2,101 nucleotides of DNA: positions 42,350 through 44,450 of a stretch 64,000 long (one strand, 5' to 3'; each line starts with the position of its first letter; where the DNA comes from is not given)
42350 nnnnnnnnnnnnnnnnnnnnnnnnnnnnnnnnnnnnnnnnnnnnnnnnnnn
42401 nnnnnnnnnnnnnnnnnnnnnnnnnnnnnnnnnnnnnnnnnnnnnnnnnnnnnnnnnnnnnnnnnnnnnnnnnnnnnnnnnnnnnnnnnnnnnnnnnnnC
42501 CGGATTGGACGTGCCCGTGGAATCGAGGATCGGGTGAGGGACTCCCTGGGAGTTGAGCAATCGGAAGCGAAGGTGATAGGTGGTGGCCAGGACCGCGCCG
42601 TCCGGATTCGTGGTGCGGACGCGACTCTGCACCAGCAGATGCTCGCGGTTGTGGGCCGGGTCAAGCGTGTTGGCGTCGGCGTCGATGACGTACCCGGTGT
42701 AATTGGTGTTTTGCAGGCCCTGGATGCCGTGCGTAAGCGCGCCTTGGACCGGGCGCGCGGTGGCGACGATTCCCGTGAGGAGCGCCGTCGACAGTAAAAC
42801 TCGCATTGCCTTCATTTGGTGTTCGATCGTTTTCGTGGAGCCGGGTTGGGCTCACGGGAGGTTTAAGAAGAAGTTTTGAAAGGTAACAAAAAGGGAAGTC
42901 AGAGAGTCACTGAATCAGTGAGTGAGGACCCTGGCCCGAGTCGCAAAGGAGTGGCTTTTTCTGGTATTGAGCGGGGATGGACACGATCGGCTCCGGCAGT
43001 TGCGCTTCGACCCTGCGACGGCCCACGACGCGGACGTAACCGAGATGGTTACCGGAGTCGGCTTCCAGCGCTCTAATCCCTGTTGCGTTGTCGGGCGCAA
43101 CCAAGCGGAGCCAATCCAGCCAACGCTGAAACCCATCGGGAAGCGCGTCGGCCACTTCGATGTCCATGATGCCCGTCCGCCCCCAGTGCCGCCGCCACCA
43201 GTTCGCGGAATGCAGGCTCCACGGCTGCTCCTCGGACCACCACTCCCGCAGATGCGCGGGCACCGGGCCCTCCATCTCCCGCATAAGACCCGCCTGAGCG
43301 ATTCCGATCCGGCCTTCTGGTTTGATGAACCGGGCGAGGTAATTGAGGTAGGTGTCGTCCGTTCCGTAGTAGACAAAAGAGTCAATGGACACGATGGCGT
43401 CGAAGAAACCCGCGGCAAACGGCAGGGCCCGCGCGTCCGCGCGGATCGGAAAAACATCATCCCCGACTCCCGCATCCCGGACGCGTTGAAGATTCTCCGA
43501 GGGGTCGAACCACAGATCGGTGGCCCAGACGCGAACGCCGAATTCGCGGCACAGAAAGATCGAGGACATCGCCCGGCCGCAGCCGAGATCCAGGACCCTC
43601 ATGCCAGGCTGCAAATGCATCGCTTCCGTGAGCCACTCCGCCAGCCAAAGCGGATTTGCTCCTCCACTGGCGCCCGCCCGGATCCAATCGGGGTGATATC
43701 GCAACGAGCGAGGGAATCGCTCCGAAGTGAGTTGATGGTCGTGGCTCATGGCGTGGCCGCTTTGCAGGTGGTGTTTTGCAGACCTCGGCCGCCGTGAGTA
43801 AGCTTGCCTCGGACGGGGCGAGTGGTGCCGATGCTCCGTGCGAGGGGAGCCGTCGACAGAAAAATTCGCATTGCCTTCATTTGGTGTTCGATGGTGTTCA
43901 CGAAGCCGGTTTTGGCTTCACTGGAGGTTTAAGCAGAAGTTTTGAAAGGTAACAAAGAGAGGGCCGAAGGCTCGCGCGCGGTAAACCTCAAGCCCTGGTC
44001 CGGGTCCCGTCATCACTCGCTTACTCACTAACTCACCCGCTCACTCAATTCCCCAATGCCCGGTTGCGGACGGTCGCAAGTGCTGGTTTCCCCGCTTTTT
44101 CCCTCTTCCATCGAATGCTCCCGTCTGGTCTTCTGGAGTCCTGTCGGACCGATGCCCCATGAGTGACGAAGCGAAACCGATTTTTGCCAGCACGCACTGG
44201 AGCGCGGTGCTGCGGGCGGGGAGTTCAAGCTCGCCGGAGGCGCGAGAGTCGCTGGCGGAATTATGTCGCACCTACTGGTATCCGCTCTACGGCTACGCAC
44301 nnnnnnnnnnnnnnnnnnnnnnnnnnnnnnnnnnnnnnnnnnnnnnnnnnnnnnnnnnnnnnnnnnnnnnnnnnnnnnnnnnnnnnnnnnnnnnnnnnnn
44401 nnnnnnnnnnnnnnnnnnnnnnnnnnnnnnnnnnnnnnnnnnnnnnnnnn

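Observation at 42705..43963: The methyltransferase is bracketed by two ~190-nt copies of the giant gene's promoter, 5' UTR and first ~38 codons, creating a coupled 44-codon leader ORF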

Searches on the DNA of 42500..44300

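Call 52: search_rna_families(source=window, start=42500, end=44300, threshold=evalue, max_evalue=1)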
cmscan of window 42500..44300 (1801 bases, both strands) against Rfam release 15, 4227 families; matches with E-value up to 1: 1.
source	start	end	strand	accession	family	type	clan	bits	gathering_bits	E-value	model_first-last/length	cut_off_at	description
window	43811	43882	-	RF02480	GlsR14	Gene; snRNA; snoRNA; CD-box;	-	17.6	90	0.34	1-68/68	no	Small nucleolar RNA GlsR14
